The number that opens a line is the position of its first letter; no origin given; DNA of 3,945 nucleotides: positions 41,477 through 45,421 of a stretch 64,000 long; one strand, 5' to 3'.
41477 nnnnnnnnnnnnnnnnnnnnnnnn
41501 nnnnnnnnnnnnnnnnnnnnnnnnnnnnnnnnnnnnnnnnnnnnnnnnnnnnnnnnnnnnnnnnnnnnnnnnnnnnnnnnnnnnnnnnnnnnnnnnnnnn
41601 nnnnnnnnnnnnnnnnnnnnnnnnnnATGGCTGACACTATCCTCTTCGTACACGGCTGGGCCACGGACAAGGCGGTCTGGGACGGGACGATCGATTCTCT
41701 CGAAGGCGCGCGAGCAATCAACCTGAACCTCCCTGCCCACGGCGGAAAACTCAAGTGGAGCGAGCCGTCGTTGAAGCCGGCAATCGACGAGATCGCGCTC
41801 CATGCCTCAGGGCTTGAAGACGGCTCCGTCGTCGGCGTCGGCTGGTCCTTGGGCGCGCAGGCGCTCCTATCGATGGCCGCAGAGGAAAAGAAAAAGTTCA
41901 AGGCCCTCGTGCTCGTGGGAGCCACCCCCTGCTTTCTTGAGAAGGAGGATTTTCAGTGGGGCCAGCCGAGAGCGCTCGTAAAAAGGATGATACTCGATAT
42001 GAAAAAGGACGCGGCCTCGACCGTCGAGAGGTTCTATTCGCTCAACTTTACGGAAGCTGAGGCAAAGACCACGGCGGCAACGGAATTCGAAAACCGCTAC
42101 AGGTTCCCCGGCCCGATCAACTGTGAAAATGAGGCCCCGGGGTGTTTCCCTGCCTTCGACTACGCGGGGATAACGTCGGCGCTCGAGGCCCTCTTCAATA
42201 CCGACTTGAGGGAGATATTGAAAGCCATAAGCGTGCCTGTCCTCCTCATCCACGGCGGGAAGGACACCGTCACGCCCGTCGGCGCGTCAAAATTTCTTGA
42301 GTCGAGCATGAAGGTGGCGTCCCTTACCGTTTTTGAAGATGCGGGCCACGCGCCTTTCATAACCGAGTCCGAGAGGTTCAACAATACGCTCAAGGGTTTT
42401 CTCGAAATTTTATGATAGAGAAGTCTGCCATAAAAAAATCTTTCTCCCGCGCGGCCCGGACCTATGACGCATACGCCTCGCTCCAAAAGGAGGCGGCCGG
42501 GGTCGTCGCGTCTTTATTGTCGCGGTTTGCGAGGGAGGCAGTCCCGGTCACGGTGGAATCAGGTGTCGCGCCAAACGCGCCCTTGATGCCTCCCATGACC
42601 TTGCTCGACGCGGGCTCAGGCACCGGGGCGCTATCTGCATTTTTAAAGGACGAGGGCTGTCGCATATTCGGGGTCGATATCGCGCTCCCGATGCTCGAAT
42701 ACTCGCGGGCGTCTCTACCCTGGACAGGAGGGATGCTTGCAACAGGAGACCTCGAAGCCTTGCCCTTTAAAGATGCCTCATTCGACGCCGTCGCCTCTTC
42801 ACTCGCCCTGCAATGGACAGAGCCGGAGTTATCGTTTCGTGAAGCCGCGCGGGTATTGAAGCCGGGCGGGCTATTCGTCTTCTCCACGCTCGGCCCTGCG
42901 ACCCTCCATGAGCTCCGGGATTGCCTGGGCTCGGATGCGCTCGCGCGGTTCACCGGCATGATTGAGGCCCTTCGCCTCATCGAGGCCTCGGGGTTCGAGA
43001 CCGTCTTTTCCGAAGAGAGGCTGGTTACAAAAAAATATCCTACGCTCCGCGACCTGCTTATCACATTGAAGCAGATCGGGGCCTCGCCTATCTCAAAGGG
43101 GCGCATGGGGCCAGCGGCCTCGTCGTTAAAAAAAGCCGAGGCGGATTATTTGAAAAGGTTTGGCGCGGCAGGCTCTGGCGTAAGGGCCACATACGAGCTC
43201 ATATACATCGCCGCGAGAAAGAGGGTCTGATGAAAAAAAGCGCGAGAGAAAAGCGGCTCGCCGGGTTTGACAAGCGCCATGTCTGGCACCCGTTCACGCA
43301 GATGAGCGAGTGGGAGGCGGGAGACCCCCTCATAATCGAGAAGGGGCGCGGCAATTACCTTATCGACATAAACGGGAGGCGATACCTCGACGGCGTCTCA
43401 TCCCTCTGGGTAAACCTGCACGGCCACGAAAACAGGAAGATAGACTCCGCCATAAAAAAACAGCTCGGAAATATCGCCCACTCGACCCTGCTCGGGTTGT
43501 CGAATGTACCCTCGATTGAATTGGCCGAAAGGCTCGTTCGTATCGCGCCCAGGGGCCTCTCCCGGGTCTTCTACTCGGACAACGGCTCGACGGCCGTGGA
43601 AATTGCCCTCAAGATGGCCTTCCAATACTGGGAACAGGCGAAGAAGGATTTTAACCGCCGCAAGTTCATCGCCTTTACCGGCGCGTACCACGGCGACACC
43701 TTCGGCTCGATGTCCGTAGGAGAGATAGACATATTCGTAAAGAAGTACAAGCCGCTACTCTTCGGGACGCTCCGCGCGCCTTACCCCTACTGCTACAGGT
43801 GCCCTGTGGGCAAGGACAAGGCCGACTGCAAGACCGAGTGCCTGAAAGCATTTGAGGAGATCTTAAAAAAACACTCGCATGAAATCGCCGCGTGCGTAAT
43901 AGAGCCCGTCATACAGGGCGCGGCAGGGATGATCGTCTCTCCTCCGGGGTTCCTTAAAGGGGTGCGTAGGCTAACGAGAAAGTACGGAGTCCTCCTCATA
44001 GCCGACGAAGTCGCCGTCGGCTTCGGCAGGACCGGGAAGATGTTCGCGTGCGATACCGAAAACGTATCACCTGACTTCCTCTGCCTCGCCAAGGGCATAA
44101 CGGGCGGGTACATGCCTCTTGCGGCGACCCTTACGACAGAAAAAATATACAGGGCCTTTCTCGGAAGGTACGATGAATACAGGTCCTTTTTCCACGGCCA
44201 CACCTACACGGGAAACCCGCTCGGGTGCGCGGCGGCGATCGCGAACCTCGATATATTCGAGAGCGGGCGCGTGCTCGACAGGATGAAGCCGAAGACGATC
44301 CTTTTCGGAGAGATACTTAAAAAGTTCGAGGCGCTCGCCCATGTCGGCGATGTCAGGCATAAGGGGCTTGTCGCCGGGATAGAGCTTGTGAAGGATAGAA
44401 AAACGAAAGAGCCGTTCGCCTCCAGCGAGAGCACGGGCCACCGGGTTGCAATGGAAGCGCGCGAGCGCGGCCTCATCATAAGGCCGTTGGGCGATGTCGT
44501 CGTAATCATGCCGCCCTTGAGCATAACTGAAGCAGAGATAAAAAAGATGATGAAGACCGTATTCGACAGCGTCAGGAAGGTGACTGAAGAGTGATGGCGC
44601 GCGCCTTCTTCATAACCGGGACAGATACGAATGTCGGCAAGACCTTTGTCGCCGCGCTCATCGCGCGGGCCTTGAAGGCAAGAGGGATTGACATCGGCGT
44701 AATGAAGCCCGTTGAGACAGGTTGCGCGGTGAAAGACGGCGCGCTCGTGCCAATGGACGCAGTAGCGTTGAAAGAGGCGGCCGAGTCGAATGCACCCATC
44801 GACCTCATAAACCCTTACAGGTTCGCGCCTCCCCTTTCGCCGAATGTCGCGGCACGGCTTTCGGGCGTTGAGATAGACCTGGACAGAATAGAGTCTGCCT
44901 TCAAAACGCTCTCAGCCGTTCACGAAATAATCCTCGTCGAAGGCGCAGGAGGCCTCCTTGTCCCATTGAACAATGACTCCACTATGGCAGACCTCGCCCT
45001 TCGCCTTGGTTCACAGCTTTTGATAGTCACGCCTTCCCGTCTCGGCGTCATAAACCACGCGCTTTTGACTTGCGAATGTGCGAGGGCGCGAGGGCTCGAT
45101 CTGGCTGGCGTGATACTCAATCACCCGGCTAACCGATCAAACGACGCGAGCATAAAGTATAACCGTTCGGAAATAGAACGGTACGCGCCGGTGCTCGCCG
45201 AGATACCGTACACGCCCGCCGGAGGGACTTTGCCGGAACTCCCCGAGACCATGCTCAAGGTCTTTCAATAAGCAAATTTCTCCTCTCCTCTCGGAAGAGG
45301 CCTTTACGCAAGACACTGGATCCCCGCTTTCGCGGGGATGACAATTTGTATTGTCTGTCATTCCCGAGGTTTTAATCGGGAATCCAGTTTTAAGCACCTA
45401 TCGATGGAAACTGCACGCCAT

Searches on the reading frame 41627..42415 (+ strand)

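Call 57: search_protein_families(library=pfam, proteins=[window:41627-42415:+], max_evalue=0.00001)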
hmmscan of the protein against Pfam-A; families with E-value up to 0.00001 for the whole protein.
window:41627-42415:+ (262 aa): 3 families
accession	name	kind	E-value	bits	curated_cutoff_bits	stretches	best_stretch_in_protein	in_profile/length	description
PF00561.26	Abhydrolase_1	-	3.4e-16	60.1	25.8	1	4-247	2-244/245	alpha/beta hydrolase fold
PF12697.13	Abhydrolase_6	-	1.5e-15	58.9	26.3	1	5-252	1-215/217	Alpha/beta hydrolase family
PF12146.15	Hydrolase_4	-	1.1e-07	31.9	27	1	67-244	77-235/239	Serine aminopeptidase, S33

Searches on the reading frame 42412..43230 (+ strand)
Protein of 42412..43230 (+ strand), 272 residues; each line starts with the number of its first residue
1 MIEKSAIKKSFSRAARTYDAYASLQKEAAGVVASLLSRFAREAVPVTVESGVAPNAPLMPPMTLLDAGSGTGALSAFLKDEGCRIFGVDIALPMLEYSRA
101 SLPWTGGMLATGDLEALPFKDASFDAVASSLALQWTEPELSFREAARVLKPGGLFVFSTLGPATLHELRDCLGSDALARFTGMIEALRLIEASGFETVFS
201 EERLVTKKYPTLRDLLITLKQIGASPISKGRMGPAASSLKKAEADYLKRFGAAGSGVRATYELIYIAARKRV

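Call 57: search_protein_families(library=pfam, proteins=[window:42412-43230:+], max_evalue=0.00001)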
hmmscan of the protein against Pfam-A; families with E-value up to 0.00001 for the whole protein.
window:42412-43230:+ (272 aa): 6 families
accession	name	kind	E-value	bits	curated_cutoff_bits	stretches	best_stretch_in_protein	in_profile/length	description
PF08241.18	Methyltransf_11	-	3.5e-23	82.5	21.2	1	65-157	1-95/95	Methyltransferase domain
PF13649.12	Methyltransf_25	-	1.3e-17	64.7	27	1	65-153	2-97/97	Methyltransferase domain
PF13847.12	Methyltransf_31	-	1.1e-12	48.3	27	1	62-161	5-113/145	Methyltransferase domain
PF08242.18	Methyltransf_12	-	2.3e-09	38.3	30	1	65-155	1-98/98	Methyltransferase domain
PF13489.12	Methyltransf_23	-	1.4e-08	35.1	27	1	52-163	13-122/164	Methyltransferase domain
PF01209.24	Ubie_methyltran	-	1.2e-07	31.8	20.1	1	61-156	48-150/233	ubiE/COQ5 methyltransferase family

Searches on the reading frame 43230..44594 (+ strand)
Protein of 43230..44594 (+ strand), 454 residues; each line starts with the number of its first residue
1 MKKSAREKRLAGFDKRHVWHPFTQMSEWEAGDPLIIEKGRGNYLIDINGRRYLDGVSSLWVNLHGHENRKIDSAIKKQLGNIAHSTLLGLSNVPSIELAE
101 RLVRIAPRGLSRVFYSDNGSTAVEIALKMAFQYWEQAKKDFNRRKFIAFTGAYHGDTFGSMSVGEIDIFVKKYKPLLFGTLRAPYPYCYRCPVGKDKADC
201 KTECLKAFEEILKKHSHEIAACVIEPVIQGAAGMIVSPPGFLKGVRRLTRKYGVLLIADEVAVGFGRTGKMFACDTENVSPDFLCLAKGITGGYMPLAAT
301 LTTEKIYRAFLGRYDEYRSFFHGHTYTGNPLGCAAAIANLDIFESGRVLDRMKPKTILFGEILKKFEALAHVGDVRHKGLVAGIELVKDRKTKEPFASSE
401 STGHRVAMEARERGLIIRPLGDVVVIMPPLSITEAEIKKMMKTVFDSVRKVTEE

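Call 4: search_protein_families(library=pfam, proteins=[window:43230-44594:+], max_evalue=0.01)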
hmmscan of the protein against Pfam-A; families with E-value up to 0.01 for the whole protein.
window:43230-44594:+ (454 aa): 1 family
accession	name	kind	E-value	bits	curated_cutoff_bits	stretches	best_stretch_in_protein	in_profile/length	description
PF00202.27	Aminotran_3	-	5.3e-108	361.7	30.5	1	33-443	10-398/403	Aminotransferase class-III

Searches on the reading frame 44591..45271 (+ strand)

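Call 4: search_protein_families(library=pfam, proteins=[window:44591-45271:+], max_evalue=0.01)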
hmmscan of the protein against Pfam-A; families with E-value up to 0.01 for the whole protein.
window:44591-45271:+ (226 aa): 3 families
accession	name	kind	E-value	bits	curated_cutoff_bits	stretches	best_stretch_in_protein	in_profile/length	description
PF13500.12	AAA_26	-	6.9e-50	170.1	27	1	4-209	1-192/198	AAA domain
PF01656.29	CbiA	-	8.7e-10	39.1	25.4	1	7-210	2-114/125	CobQ/CobB/MinD/ParA nucleotide binding domain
PF07755.17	DUF1611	-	9.8e-09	35.3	25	1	5-63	14-71/201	Domain of unknown function (DUF1611_C) P-loop domain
